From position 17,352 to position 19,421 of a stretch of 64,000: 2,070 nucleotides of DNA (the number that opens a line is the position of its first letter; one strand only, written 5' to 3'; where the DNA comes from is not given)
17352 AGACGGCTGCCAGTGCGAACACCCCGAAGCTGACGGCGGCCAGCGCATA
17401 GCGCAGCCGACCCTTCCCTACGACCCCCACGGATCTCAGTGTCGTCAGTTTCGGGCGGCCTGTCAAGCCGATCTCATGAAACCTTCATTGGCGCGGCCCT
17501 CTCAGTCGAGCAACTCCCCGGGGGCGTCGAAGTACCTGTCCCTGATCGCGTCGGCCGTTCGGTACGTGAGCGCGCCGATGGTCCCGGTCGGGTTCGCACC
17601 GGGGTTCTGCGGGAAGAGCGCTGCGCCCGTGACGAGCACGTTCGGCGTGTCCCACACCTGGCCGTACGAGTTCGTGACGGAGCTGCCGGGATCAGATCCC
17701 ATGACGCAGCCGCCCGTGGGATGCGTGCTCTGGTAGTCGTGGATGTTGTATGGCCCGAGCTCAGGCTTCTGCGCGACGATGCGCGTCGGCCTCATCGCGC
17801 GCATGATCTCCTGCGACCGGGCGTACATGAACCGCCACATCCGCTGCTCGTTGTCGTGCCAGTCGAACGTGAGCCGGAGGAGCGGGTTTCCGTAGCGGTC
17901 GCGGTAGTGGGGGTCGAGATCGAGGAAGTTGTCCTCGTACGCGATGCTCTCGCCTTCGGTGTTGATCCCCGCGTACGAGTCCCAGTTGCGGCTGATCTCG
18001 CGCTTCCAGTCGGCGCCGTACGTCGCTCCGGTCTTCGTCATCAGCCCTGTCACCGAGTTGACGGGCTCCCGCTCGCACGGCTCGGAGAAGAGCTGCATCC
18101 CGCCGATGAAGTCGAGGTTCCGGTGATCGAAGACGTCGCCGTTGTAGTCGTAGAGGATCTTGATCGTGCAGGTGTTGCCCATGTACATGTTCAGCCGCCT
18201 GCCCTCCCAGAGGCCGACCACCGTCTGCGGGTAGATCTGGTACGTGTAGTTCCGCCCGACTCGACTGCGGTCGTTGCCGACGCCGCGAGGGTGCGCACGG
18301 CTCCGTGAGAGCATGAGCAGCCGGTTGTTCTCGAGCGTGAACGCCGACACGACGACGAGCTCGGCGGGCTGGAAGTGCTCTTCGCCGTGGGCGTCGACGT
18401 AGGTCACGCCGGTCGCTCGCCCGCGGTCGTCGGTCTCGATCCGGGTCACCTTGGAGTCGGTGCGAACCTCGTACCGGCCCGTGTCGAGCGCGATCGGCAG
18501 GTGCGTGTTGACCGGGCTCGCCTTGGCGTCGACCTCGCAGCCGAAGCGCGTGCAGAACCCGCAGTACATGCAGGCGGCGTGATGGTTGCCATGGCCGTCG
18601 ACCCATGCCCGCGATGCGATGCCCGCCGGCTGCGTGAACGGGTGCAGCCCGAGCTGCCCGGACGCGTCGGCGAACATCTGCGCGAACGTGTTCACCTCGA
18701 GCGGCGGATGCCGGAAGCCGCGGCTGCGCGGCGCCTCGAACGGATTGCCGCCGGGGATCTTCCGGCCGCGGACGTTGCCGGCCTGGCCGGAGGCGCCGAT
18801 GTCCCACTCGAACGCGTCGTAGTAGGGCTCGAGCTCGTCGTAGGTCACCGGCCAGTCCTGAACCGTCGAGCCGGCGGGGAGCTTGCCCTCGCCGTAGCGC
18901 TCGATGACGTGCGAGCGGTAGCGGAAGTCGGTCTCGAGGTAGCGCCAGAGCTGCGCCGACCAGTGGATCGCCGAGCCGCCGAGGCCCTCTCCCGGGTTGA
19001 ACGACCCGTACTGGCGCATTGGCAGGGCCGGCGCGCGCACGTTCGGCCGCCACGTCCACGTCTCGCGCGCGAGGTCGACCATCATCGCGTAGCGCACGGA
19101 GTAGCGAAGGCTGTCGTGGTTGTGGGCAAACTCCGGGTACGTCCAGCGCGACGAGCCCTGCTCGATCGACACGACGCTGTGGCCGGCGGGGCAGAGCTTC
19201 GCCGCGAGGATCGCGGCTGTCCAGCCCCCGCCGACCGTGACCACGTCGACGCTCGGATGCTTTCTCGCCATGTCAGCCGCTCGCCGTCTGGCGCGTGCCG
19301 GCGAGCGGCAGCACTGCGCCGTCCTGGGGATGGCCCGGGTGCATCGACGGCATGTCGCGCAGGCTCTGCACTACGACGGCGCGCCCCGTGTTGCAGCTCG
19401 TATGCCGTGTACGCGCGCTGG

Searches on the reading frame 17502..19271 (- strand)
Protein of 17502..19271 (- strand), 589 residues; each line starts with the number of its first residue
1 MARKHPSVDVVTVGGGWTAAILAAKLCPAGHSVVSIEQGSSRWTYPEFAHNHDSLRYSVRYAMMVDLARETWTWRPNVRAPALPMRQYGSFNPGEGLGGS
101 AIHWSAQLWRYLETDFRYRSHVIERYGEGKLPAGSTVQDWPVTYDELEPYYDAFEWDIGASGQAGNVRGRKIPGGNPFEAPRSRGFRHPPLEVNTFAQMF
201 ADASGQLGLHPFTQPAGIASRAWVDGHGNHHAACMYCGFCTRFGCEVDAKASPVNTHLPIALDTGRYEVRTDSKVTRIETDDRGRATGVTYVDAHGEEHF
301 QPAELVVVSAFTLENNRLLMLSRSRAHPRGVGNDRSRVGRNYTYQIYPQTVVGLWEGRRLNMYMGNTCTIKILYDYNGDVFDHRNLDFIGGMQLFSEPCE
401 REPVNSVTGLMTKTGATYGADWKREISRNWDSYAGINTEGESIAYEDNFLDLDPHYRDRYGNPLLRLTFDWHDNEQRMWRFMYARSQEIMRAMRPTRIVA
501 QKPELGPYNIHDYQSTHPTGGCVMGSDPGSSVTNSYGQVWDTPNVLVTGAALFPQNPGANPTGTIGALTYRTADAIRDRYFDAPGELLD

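Call 5: find_related_loci(query=window:17502-19271:-, collection=genome_contigs, flank=10000)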
Query window:17502-19271:- (589 aa) in genome_contigs; peptide patterns used: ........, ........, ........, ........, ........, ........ (x = any residue, [..] = any of these).
26 stretches matched a pattern; 16 encode a relative of the query (tblastn E <= 1e-3); 15 distinct loci.
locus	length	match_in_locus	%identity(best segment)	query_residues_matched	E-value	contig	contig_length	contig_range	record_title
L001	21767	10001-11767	77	1-589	0e+0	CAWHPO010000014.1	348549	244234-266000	MAG: uncultured Gaiellaceae bacterium isolate MFD08669.bin.2.21 genome assembly, contig: contig_7916, whole genome shotg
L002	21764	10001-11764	77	1-588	0e+0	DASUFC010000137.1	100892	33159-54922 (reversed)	MAG TPA_asm: Gaiellaceae bacterium isolate SMAG_U1369 k141_2063329, whole genome shotgun sequence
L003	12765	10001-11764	77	1-588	0e+0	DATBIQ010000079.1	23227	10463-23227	MAG TPA_asm: Gaiella sp. isolate SMAG_U3898 k141_3274176, whole genome shotgun sequence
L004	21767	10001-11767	75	1-589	0e+0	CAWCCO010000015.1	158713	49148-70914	MAG: uncultured Actinomycetes bacterium isolate MFD08700.bin.2.18 genome assembly, contig: contig_43679, whole genome sh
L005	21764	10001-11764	75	1-588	0e+0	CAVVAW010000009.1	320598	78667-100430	MAG: uncultured Actinomycetes bacterium isolate MFD08669.bin.1.88 genome assembly, contig: contig_4052, whole genome sho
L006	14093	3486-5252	74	1-589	0e+0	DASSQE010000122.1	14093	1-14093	MAG TPA_asm: Gaiellaceae bacterium isolate SMAG_U454 k141_1348223, whole genome shotgun sequence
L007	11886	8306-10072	74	1-589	0e+0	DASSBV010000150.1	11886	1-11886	MAG TPA_asm: Gaiella sp. isolate SMAG_U904 k141_252484, whole genome shotgun sequence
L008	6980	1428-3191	74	1-588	0e+0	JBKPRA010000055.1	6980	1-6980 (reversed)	MAG: Actinomycetota bacterium isolate GS_EKS_MAG_00061 GS_EKS_000001186736, whole genome shotgun sequence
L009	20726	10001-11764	73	1-588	0e+0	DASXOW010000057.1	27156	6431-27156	MAG TPA_asm: Gaiellaceae bacterium isolate SMAG_U5392 k141_3141325, whole genome shotgun sequence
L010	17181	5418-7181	75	1-588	0e+0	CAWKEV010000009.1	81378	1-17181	MAG: uncultured Actinomycetes bacterium isolate MFD08700.bin.2.86 genome assembly, contig: contig_122208, whole genome s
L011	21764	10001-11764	71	1-588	0e+0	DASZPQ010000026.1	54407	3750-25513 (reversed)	MAG TPA_asm: Gaiellaceae bacterium isolate SMAG_U5975 k141_268380, whole genome shotgun sequence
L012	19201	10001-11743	75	9-589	0e+0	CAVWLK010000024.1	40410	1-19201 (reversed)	MAG: uncultured Actinomycetes bacterium isolate MFD08700.bin.3.300 genome assembly, contig: contig_127294, whole genome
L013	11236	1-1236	73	178-589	0e+0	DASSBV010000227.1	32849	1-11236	MAG TPA_asm: Gaiella sp. isolate SMAG_U904 k141_10602, whole genome shotgun sequence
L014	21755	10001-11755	42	2-588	2e-141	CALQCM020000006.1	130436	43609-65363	MAG: Chitinophaga pinensis isolate HRS-HS12-bin-37 genome assembly, contig: HRSG-H12-C85, whole genome shotgun sequence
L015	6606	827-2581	41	2-588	1e-138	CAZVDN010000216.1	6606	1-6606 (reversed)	MAG TPA_asm: uncultured Streptomyces sp. isolate binchicken_co298_74 genome assembly, contig: NODE_24175_length_6606_cov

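Call 16: find_encoding_contigs(protein=window:17502-19271:-, flank=10000, max_places=10)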
Protein window:17502-19271:- (589 aa): no gene with exactly this product is on record in the collection.

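Call 17: find_homologous_proteins(query=window:17502-19271:-, max_evalue=1e-100)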
Query window:17502-19271:- (589 aa): 3153 proteins with E <= 1e-100 among 8000 candidates; the best 120 are listed.
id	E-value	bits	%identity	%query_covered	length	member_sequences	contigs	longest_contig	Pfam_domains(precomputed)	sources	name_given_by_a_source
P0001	0.0e+0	1413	100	100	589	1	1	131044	PF05199.20,PF00732.26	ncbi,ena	-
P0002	0.0e+0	1159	80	100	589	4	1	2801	PF05199.20,PF00732.26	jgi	jgi:gluconate 2-dehydrogenase alpha chain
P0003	0.0e+0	1141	80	100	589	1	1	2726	PF05199.20,PF00732.26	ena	-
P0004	0.0e+0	1128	78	100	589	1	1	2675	PF05199.20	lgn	-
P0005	0.0e+0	1128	78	100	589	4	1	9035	PF05199.20,PF00732.26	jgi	jgi:gluconate 2-dehydrogenase alpha chain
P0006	0.0e+0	1124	78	100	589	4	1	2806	PF05199.20,PF00732.26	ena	-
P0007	0.0e+0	1121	77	100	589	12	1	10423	PF05199.20,PF00732.26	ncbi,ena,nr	ncbi:MAG TPA: GMC family oxidoreductase [Gaiellaceae bacterium]|nr:GMC family oxidoreductase [Gaiell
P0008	0.0e+0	1116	77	100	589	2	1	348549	PF05199.20,PF00732.26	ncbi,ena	-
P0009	0.0e+0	1115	78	100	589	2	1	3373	PF05199.20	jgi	jgi:gluconate 2-dehydrogenase alpha chain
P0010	0.0e+0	1107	77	100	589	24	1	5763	PF05199.20,PF00732.26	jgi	jgi:gluconate 2-dehydrogenase alpha chain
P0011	0.0e+0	1105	78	99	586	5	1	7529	PF05199.20,PF00732.26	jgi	-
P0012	0.0e+0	1105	77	99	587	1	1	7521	PF05199.20,PF00732.26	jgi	-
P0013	0.0e+0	1102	77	99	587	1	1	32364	PF05199.20,PF00732.26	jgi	jgi:gluconate 2-dehydrogenase alpha chain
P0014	0.0e+0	1102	79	97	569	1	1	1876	PF05199.20,PF00732.26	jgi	jgi:gluconate 2-dehydrogenase alpha chain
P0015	0.0e+0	1101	77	100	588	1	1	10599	PF05199.20,PF00732.26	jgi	jgi:gluconate 2-dehydrogenase alpha chain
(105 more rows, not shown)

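Call 18: list_cluster_members(proteins=[P0001])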
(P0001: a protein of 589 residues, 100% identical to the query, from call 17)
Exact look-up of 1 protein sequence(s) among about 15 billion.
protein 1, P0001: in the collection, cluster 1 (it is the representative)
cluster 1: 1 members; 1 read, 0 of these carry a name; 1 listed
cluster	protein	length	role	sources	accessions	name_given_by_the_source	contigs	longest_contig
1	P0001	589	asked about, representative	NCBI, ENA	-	-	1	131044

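Call 19: find_encoding_contigs(protein=P0002, flank=10000, max_places=4)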
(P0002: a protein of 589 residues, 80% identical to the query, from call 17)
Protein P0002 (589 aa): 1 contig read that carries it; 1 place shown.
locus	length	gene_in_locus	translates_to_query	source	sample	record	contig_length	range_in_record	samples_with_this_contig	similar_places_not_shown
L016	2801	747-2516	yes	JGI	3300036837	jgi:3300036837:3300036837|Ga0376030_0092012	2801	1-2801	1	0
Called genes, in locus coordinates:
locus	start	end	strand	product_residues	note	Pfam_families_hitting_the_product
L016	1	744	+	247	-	?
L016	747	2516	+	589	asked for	PF00732:GMC_oxred_N, PF05199:GMC_oxred_C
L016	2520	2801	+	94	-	?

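Call 39: search_protein_families(library=pfam, proteins=[window:17502-19271:-], max_evalue=0.001)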
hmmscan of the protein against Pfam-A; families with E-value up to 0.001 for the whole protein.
window:17502-19271:- (589 aa): 2 families
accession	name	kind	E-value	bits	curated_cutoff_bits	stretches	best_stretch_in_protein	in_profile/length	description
PF05199.19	GMC_oxred_C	-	8.5e-22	78.7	24.6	1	446-568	3-138/139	GMC oxidoreductase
PF00732.25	GMC_oxred_N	-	1.1e-09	38.8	23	1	233-343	110-214/218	GMC oxidoreductase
